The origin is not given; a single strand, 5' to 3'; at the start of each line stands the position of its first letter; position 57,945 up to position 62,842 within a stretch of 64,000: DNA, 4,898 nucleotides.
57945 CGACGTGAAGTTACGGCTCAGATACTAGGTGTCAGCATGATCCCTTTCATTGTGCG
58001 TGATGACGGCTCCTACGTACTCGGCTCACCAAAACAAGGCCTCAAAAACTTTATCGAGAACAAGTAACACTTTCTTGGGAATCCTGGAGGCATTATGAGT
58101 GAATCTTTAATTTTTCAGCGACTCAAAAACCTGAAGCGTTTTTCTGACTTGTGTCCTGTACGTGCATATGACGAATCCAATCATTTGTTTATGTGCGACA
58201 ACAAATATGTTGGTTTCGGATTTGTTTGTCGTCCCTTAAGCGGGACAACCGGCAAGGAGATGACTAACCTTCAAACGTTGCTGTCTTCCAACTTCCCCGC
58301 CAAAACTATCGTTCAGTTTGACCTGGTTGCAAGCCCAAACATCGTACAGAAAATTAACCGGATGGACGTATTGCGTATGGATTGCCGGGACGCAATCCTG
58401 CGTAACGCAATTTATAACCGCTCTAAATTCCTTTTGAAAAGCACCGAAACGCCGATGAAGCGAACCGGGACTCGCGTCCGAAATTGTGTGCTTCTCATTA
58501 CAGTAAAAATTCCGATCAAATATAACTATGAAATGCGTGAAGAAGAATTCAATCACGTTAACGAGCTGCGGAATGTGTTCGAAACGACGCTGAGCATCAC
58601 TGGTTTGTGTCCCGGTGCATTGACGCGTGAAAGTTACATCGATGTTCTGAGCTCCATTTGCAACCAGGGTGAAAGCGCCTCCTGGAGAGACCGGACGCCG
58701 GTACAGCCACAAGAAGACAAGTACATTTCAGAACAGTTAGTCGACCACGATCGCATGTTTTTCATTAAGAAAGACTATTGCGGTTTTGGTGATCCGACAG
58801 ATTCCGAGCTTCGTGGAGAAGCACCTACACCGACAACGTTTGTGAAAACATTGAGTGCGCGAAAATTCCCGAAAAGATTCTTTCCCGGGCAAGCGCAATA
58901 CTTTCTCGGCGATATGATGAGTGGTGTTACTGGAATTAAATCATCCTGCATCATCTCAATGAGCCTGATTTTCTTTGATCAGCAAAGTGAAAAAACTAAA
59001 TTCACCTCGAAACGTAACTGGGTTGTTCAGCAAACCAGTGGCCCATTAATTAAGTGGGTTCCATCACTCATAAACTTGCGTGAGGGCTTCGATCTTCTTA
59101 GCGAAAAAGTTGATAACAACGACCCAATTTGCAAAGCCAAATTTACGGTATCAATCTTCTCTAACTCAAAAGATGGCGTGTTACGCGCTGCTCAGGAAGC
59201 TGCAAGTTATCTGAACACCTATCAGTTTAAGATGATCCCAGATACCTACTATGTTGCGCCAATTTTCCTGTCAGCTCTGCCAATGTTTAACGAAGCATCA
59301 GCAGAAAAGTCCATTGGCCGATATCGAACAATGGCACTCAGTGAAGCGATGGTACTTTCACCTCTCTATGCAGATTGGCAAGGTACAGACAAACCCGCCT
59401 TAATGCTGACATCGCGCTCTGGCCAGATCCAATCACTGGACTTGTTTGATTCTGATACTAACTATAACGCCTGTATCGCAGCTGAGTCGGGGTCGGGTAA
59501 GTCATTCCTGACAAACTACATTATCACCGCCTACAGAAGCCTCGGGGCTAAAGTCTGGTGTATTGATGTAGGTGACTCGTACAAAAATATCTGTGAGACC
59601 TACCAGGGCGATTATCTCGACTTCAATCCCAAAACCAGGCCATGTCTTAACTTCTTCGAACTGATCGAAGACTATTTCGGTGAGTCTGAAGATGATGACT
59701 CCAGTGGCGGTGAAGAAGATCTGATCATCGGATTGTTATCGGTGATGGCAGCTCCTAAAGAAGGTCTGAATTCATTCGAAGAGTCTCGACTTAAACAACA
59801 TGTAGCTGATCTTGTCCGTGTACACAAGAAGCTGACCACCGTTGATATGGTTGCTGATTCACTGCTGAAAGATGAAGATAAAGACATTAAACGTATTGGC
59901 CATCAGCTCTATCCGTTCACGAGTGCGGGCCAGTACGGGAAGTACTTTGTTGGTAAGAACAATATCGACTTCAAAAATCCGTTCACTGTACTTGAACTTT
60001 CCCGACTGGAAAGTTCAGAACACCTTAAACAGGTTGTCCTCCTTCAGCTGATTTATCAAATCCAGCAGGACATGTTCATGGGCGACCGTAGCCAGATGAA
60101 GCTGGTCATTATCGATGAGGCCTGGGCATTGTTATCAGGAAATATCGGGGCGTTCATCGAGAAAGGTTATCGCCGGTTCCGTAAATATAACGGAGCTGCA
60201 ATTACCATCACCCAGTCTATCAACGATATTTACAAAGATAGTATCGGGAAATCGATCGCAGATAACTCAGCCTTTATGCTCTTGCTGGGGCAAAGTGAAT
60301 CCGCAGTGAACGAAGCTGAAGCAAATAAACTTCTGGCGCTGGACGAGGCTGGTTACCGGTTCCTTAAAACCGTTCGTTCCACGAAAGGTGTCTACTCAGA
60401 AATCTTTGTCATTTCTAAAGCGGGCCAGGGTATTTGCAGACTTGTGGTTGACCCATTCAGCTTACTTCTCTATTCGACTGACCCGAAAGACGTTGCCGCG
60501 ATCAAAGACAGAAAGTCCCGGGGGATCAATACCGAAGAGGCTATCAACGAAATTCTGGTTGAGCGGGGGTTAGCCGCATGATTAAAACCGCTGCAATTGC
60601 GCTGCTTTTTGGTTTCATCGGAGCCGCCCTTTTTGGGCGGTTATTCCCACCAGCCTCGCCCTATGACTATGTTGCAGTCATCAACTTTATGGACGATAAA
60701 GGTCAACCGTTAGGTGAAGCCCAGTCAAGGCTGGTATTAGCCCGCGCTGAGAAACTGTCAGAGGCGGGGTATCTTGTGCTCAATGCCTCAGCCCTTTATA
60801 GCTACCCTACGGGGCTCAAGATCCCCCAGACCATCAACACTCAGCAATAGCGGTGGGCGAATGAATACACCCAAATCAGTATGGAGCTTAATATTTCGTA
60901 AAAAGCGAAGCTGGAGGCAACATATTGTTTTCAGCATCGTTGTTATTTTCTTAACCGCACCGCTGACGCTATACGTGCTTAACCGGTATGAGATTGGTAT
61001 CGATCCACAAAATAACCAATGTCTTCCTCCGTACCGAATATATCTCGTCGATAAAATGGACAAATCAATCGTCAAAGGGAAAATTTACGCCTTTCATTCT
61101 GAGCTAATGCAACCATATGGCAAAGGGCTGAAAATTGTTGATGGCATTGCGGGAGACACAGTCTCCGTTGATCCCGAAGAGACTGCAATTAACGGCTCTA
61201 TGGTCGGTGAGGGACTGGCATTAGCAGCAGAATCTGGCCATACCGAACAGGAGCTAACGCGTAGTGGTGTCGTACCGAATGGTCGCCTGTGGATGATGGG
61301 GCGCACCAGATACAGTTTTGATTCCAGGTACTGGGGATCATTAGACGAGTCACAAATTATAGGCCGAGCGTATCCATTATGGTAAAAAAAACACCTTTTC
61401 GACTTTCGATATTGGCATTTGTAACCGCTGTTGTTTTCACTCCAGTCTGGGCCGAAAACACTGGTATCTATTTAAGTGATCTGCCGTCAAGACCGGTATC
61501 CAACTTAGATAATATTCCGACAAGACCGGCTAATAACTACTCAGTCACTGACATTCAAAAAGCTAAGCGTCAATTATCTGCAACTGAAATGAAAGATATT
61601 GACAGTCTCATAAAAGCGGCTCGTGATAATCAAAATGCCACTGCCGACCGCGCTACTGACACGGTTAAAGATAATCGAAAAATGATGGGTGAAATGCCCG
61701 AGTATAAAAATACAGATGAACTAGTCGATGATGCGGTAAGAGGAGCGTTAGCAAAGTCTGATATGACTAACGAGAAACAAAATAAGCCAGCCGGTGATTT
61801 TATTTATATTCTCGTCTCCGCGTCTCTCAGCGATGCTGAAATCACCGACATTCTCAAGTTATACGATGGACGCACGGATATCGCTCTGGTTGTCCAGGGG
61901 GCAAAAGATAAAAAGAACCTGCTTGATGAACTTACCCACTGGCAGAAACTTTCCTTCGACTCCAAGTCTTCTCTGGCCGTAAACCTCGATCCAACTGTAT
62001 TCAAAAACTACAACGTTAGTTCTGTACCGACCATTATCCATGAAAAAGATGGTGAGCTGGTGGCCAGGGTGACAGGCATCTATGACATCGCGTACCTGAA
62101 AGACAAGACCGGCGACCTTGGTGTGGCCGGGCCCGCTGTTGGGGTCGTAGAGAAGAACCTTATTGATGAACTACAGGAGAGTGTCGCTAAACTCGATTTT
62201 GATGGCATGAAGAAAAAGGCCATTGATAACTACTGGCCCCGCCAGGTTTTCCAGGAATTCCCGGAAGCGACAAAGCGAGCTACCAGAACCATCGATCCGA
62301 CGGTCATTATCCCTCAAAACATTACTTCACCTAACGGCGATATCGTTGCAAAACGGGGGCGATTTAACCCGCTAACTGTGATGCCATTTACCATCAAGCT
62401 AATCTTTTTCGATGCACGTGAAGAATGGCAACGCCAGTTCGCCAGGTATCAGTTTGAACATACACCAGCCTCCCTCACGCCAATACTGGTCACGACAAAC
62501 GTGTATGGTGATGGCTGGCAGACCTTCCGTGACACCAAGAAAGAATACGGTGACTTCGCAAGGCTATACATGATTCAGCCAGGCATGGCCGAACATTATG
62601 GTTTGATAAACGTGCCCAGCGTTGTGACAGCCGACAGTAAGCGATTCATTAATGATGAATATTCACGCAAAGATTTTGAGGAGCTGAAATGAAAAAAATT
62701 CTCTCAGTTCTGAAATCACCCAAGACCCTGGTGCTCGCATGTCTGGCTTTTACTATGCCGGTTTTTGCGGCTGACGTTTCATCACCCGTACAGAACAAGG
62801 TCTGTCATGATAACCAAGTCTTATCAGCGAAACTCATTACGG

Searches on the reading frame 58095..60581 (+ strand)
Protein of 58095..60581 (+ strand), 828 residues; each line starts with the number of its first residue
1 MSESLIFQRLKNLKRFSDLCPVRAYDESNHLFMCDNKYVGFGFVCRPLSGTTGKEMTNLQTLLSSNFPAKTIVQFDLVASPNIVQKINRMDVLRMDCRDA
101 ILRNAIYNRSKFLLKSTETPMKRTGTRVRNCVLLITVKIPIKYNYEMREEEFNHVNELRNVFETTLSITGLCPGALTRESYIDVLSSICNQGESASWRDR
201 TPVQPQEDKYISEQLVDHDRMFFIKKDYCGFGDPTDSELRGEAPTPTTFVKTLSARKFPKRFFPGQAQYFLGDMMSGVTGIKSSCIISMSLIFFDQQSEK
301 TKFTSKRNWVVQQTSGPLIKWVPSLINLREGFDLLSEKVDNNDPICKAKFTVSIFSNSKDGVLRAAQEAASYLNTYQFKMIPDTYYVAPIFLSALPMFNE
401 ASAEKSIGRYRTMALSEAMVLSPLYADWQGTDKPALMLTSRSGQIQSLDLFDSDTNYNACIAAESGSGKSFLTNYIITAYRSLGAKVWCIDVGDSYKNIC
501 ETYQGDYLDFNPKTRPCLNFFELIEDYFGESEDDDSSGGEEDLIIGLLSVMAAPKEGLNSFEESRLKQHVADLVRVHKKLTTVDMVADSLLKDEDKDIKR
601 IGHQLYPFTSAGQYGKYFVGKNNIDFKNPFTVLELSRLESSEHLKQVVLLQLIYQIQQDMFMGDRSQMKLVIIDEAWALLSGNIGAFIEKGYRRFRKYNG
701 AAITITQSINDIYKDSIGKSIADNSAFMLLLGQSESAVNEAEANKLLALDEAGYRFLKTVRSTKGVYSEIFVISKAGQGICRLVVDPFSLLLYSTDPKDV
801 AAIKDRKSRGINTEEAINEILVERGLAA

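Call 3: search_protein_families(library=pfam, proteins=[window:58095-60581:+], max_evalue=0.01)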
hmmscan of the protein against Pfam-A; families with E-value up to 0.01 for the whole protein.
window:58095-60581:+ (828 aa): 3 families
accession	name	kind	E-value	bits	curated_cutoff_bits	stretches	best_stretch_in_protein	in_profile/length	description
PF11130.14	TraC_F_IV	-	2.3e-66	224.8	28.1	1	16-397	1-373/375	TraC protein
PF19044.6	P-loop_TraG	-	1.4e-35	123.2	25.8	1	455-820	28-409/413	TraG P-loop domain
PF12846.13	AAA_10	-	1e-13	51.5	27.5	1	641-727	214-301/362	AAA-like domain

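Call 4: search_protein_families(library=ncbifam, proteins=[window:58095-60581:+], max_evalue=0.01)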
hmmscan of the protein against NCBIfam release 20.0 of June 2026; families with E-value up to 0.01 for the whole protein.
window:58095-60581:+ (828 aa): 12 families
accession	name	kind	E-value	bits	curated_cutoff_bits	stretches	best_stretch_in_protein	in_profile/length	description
TIGR02746.1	TraC-F-type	equivalog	1.1e-183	612.2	567.05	1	21-822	3-798/800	type IV secretion system protein TraC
NF010278.0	PRK13721.1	subfamily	4.5e-84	282.9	1177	1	13-820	37-849/874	type IV secretion system protein TraC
TIGR00929.1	VirB4_CagE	subfamily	3.5e-37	128.1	643.1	1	272-804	256-771/792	VirB4 family type IV secretion/conjugal transfer ATPase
NF045971.1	conju_CD1110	equivalog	5.6e-32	110.9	325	1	333-765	297-723/752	VirB4-like conjugal transfer ATPase, CD1110 family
NF045975.1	VirB4_plasma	equivalog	2.6e-25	88.3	590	2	572-734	659-833/894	Mbov_0397 family ICE element conjugal transfer ATPase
TIGR03783.1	Bac_Flav_CT_G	subfamily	8.5e-22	76.8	261.55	2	585-753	583-753/829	TraG family conjugative transposon ATPase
NF010447.0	PRK13873.1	equivalog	8.9e-15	53.7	1020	1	351-825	335-793/815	conjugal transfer protein TrbE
TIGR03744.1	traC_PFL_4706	equivalog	7.8e-11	40.6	520.6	1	329-502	342-521/892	conjugative transfer ATPase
NF010404.0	PRK13830.1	subfamily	4.7e-08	31.2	810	1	430-731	431-717/818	conjugal transfer protein TrbE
NF010473.0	PRK13898.1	equivalog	2.8e-06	25.7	1050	1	460-733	451-710/801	type IV secretion system ATPase VirB4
NF052333.1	ATPase_TcpF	exception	9.4e-06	23.8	1100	1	645-727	659-742/813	conjugal transfer ATPase TcpF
NF053655.1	CedD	equivalog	0.00073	18.3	600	1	629-712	382-463/527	DNA-translocating ATPase CedD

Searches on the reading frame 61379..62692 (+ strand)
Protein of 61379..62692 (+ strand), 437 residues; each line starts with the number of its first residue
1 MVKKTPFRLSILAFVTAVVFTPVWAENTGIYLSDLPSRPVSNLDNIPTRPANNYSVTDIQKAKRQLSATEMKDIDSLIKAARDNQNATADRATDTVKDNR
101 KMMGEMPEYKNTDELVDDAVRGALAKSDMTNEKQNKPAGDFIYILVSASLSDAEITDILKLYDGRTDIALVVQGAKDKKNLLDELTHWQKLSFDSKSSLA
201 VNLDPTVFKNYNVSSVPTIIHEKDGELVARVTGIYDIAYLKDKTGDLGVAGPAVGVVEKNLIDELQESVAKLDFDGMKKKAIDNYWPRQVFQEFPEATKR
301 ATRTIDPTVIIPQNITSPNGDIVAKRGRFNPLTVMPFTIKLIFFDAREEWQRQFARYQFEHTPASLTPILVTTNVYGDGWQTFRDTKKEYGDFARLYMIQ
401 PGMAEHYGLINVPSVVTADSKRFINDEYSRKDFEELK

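Call 70: search_protein_families(library=pfam, proteins=[window:61379-62692:+], max_evalue=0.001)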
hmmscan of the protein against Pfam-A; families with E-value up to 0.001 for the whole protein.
window:61379-62692:+ (437 aa): 1 family
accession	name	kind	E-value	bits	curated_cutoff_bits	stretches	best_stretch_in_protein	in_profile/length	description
PF09673.15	TrbC_Ftype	-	1.2e-10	41.8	24.2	1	144-226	1-81/111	Type-F conjugative transfer system pilin assembly protein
